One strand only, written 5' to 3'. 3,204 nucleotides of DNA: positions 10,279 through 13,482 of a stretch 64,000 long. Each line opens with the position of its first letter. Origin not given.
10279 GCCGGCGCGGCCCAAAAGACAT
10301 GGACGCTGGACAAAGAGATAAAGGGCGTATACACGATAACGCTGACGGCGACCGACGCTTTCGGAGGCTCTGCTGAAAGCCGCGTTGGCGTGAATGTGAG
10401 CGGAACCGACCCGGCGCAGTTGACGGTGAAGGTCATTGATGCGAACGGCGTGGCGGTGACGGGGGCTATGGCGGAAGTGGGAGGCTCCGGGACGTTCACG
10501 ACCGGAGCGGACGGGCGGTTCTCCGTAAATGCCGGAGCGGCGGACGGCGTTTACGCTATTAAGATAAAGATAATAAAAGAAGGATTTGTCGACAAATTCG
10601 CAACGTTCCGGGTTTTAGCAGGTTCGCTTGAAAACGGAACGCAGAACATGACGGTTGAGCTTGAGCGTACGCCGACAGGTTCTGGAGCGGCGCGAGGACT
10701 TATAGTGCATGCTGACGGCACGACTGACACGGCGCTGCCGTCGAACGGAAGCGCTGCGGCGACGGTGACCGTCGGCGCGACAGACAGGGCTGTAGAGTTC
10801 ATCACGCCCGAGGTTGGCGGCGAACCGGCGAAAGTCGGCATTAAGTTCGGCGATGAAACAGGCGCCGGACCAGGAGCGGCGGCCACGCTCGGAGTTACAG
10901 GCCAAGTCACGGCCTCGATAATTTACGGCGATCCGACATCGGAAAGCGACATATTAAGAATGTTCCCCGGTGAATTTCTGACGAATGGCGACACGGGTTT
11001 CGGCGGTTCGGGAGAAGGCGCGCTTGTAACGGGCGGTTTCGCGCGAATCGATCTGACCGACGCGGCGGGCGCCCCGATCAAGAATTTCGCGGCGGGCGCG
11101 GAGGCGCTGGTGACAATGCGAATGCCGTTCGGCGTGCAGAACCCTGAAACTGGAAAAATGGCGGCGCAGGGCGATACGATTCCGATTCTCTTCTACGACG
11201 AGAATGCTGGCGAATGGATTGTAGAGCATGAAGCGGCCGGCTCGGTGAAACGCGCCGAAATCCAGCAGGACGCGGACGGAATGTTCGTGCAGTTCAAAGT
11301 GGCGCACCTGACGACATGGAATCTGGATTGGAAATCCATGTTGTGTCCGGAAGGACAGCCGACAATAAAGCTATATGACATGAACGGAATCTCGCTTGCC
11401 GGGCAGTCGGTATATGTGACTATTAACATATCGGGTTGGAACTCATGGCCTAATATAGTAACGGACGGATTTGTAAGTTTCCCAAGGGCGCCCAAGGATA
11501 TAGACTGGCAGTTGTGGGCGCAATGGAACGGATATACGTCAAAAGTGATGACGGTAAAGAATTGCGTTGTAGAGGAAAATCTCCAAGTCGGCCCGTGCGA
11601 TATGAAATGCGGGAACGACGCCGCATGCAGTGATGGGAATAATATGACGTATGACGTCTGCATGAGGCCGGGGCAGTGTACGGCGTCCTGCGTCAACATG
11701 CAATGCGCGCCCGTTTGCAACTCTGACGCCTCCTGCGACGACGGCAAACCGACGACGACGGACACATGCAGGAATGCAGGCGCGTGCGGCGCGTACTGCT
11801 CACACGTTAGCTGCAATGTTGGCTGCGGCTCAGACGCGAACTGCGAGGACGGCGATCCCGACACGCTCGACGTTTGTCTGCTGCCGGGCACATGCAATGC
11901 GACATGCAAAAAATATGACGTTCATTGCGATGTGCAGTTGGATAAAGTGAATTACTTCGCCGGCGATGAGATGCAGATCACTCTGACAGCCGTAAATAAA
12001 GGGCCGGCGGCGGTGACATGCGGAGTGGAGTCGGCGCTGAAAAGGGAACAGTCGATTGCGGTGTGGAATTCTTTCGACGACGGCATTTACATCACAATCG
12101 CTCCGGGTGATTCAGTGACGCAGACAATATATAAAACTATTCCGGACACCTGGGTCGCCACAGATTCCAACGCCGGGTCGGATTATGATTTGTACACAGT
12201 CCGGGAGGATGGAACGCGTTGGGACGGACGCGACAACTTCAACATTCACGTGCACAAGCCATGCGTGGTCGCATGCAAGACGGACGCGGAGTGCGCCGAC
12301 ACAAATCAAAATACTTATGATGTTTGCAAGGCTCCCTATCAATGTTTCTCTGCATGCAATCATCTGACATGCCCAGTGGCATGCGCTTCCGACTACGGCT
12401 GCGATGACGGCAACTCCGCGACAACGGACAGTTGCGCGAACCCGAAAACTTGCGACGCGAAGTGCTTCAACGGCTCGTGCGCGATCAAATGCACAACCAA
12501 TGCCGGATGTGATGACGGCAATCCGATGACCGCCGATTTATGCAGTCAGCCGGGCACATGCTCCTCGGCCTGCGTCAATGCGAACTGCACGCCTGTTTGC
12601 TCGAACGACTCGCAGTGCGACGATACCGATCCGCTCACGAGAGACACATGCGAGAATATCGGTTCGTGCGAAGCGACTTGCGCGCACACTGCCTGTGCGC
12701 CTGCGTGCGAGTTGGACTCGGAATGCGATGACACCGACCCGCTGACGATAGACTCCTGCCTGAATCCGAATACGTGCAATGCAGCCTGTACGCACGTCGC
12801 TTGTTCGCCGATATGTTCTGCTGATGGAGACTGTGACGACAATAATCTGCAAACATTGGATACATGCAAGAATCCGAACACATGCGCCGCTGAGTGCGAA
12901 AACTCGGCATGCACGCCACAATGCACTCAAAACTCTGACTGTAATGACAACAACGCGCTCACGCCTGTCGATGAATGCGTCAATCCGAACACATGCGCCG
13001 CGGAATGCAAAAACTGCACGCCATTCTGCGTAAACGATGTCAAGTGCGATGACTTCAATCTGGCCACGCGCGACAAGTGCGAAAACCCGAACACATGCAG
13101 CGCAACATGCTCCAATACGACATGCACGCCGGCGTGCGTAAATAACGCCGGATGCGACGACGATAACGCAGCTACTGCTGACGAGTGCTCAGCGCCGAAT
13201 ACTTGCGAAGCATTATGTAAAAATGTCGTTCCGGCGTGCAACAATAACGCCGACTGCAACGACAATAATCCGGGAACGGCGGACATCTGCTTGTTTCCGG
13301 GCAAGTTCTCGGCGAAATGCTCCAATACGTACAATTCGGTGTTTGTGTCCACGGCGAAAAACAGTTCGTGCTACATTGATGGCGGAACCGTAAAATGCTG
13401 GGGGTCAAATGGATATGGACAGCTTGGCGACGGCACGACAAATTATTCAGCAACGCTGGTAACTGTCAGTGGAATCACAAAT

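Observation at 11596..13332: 36-residue, six-cysteine repeat family with a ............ core and a 108-nt coding period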

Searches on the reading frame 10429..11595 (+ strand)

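Call 6: search_protein_families(library=pfam, proteins=[window:10429-11595:+], max_evalue=10)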
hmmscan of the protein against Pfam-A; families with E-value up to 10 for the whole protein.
seq(389 aa): 2 families
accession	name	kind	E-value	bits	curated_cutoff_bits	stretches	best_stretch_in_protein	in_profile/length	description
PF11604.15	CusF_Ec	-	0.029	14.7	27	1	229-266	32-69/72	Copper binding periplasmic protein CusF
PF13620.12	CarboxypepD_reg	-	1.3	9.9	32.3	1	2-56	6-62/82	Carboxypeptidase regulatory-like domain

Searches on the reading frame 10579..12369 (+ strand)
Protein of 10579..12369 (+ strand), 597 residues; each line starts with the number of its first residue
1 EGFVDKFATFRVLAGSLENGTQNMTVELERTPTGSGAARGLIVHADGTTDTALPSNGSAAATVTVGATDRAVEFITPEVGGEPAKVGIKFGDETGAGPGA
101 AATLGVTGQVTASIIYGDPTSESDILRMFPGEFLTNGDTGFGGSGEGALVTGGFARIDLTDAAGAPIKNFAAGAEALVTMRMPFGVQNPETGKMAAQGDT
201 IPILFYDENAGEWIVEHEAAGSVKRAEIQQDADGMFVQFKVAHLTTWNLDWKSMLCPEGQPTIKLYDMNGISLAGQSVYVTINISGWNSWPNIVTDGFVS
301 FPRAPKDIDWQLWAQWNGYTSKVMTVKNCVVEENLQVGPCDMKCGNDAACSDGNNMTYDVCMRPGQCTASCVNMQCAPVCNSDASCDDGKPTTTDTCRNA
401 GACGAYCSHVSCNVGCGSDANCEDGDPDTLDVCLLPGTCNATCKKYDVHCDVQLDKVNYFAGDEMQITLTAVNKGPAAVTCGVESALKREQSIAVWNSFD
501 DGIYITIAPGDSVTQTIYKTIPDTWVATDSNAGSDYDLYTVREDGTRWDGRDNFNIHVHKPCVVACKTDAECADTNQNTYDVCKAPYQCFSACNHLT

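Call 77: predict_structure(alignment_id=A7)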
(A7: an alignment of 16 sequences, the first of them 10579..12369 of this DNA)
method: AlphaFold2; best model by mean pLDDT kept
length: 597 residues; sequences in the alignment: 16
mean_pLDDT: 79.9   pTM: 0.54
mean pLDDT of the five models: 79.9, 78.0, 77.3, 74.0, 68.7
residues with pLDDT >= 90: 119; 70-90: 370; 50-70: 95; < 50: 13
segments of 3 or more residues with pLDDT < 50: 1-3, 490-499
pLDDT, mean of each block of 10 residues (from residue 1): 51 66 61 72 95 78 94 84 81 93 94 82 66 81 79 87 90 92 83 88 88 88 93 90 88 85 89 83 63 76 79 84 81 83 77 79 67 75 80 77 77 80 84 83 87 84 87 90 71 44 80 89 73 69 77 66 77 81 77 80
secondary structure, 60 per line:
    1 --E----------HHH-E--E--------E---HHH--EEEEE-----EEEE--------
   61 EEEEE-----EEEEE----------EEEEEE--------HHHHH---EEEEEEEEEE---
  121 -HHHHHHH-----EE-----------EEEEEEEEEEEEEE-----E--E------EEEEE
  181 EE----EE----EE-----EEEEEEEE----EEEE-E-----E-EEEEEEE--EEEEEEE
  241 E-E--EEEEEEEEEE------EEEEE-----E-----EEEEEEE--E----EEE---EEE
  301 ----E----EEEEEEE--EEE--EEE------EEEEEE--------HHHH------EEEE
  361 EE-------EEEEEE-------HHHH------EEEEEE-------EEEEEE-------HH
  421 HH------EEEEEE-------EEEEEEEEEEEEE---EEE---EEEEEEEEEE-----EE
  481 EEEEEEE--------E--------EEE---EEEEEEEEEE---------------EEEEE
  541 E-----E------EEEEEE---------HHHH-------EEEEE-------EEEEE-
elements in order: E39-43 E49-52 E61-65 E71-75 E86-91 H100-104 E108-117 H122-128 E147-160 E176-182 E200-207 E212-215 E225-231 E234-241 E246-255 E262-266 E278-284 E292-294 E298-300 E310-316 E319-321 E324-326 E333-338 H347-350 E357-362 E370-375 H383-386 E393-398 E406-411 H419-422 E429-434 E442-454 E458-460 E464-473 E479-487 E505-507 E511-520 E536-541 E554-559 H569-572 E580-584 E592-596

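Call 81: fold_search(model_id=the predicted structure, library=pdb)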
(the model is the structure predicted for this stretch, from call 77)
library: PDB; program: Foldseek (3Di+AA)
matches with E <= 10: 1848; with E <= 0.001: 92
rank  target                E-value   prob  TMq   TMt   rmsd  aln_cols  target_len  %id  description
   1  7jxa_B                3.6e-05  0.90  0.12  0.17  40.2       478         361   10  CRYSTAL STRUCTURE OF NATIVE BOVINE ARRESTIN 1 IN COMPLEX WITH INOSITOL 1,4,5-TRIPHOSPHATE (released 2021-10-13)
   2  7f1w_D                8.9e-05  0.94  0.12  0.19  38.0       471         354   10  X-ray crystal structure of visual arrestin complexed with inositol hexaphosphate (released 2021-10-27)
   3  7f1w_C                8.9e-05  0.87  0.12  0.19  40.0       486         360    9  X-ray crystal structure of visual arrestin complexed with inositol hexaphosphate (released 2021-10-27)
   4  8xrx_D                9.3e-05  1.00  0.14  0.11   7.2       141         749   16  The crystal structure of a GH3 enzyme CcBgl3B with glucose and gentiobiose (released 2024-04-10)
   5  7jxa_A                9.3e-05  0.85  0.12  0.19  39.8       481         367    9  CRYSTAL STRUCTURE OF NATIVE BOVINE ARRESTIN 1 IN COMPLEX WITH INOSITOL 1,4,5-TRIPHOSPHATE (released 2021-10-13)
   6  3ugx_A                9.8e-05  0.89  0.13  0.19  40.3       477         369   10  Crystal Structure of Visual Arrestin (released 2012-02-08)
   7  7f1x_A                1.2e-04  0.89  0.13  0.20  40.3       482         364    9  X-ray crystal structure of visual arrestin complexed with inositol 1,4,5-triphosphate (released 2021-10-27)
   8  3ugx_B                1.2e-04  0.85  0.12  0.19  38.4       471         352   10  Crystal Structure of Visual Arrestin (released 2012-02-08)
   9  8j9f_A                1.3e-04  1.00  0.15  0.12   9.6       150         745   10  Structure of STG-hydrolyzing beta-glucosidase 1 (PSTG1) (released 2024-04-10)
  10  8j9f_C                1.3e-04  1.00  0.15  0.12   9.8       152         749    9  Structure of STG-hydrolyzing beta-glucosidase 1 (PSTG1) (released 2024-04-10)
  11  4ziq                  1.5e-04  0.54  0.12  0.06  28.4       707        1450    9  Crystal structure of trypsin activated alpha-2-macroglobulin from Escherichia coli. (released 2015-06-10)
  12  8xrt_F                1.6e-04  1.00  0.14  0.11   7.5       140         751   16  The crystal structure of a GH3 enzyme CcBgl3B (released 2024-04-10)
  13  6kl7_A                1.6e-04  0.94  0.13  0.21  39.6       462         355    9  Beta-arrestin 1 mutant S13D/T275D (released 2020-01-29)
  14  1ayr_B                1.7e-04  0.87  0.12  0.18  40.2       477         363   10  ARRESTIN FROM BOVINE ROD OUTER SEGMENTS (released 1998-11-25)
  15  7q1y_A                1.7e-04  0.47  0.12  0.05  43.4       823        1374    9  X-ray structure of human A2ML1 (released 2022-04-20)
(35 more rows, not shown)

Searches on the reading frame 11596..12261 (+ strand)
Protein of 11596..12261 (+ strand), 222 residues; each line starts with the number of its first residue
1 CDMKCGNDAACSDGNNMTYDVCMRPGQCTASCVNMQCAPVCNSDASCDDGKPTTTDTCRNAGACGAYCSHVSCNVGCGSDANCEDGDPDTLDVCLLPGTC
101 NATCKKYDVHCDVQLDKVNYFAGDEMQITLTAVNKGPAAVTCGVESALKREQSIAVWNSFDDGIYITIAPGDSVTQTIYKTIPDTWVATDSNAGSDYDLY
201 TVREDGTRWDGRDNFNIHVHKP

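Call 6: search_protein_families(library=pfam, proteins=[window:11596-12261:+], max_evalue=10)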
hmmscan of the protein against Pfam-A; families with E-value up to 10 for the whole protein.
seq(222 aa): 2 families
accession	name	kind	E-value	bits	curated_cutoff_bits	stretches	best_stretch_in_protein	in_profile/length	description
PF05297.16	Herpes_LMP1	-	0.12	12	26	1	12-116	281-383/386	Herpesvirus latent membrane protein 1 (LMP1)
PF05506.17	PLipase_C_C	-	0.14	13.5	24.4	1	111-199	11-65/80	Bacterial phospholipase C, C-terminal domain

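Call 7: search_protein_families(library=ncbifam, proteins=[window:11596-12261:+], max_evalue=10)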
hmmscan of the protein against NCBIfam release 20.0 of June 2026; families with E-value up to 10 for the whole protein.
seq(222 aa): 0 families

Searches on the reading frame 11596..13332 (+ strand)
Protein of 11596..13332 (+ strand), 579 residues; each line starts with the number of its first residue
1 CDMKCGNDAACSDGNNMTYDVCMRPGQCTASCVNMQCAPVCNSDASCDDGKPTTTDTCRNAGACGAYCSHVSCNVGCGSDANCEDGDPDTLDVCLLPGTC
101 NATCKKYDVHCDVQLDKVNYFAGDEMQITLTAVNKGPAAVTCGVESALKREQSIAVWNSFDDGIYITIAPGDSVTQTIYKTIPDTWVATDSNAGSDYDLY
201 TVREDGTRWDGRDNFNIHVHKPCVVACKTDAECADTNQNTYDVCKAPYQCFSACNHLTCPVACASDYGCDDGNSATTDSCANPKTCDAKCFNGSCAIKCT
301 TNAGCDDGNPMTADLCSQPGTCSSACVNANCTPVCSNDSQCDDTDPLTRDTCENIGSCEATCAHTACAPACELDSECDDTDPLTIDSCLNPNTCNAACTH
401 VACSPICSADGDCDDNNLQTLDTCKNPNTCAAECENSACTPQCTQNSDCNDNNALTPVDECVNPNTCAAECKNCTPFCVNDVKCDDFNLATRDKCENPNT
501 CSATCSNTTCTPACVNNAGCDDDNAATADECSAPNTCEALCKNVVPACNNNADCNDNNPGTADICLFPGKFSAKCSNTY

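Call 37: find_related_loci(query=window:11596-13332:+, collection=genome_contigs, flank=3000)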
Query window:11596-13332:+ (579 aa) in genome_contigs; peptide patterns used: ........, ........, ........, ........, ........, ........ (x = any residue, [..] = any of these).
226 stretches matched a pattern; 3 encode a relative of the query (tblastn E <= 1e-3); 3 distinct loci.
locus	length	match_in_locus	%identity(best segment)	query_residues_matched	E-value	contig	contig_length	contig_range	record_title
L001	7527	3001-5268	28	8-577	2e-13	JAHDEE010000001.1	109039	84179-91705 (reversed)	MAG: Chitinophagales bacterium isolate MAG-174 RZ_509, whole genome shotgun sequence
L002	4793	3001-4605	35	174-566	4e-9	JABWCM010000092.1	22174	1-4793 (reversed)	MAG: Myxococcales bacterium isolate MAG_56 scaffold_2351, whole genome shotgun sequence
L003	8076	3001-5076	29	232-570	6e-8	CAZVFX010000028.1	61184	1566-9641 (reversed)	MAG TPA_asm: uncultured Myxococcales bacterium isolate binchicken_co141_516 genome assembly, contig: NODE_2019_length_61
